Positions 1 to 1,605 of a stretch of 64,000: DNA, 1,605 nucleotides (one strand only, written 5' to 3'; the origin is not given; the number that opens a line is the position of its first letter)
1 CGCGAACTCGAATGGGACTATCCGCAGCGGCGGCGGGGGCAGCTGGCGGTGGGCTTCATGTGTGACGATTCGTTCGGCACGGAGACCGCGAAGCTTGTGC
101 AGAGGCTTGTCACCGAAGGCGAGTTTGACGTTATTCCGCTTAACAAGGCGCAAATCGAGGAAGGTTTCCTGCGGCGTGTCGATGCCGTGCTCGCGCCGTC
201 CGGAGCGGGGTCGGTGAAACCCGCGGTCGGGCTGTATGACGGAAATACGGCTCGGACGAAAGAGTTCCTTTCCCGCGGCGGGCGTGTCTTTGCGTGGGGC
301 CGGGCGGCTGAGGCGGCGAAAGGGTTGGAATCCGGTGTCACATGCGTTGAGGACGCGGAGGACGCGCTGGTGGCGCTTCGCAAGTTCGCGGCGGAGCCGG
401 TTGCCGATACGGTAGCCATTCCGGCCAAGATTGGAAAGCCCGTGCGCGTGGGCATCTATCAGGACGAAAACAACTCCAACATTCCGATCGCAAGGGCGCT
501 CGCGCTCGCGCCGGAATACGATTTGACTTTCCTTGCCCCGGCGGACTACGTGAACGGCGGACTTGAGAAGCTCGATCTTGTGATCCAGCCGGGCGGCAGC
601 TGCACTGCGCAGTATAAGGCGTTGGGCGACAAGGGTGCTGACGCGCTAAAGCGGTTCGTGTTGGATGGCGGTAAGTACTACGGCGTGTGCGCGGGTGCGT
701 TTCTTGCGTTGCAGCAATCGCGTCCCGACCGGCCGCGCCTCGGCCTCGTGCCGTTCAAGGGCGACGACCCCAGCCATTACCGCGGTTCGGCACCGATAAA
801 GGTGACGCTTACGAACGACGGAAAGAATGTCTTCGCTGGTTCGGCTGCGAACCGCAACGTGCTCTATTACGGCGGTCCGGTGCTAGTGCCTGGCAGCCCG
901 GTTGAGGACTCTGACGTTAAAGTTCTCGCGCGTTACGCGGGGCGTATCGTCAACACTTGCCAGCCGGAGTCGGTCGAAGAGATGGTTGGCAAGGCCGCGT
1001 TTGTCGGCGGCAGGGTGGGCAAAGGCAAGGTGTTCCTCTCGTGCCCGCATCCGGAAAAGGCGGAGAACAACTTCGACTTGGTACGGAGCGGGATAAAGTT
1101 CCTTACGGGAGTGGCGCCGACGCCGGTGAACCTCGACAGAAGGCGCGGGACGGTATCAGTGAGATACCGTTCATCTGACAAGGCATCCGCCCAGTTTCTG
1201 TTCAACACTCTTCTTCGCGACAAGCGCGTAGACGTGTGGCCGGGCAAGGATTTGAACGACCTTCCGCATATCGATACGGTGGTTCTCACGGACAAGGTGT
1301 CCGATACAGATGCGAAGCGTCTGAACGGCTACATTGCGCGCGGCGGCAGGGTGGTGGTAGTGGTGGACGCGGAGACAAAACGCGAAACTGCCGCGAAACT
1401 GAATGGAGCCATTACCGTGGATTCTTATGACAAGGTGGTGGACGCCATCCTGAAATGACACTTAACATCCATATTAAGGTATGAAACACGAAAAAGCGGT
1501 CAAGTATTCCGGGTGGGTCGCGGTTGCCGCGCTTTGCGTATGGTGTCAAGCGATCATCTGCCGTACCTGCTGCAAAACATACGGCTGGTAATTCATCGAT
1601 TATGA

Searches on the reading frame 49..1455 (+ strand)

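Call 9: search_protein_families(library=pfam, proteins=[window:49-1455:+], max_evalue=0.001)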
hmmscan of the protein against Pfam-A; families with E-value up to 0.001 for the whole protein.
window:49-1455:+ (469 aa): 2 families
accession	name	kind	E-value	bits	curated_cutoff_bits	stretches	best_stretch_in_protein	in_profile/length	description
PF09825.15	BPL_N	-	3.4e-18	66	24.2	2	246-343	138-227/283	Biotin-protein ligase, N terminal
PF07685.20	GATase_3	-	0.00046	20.3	27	1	148-217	16-85/196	CobB/CobQ-like glutamine amidotransferase domain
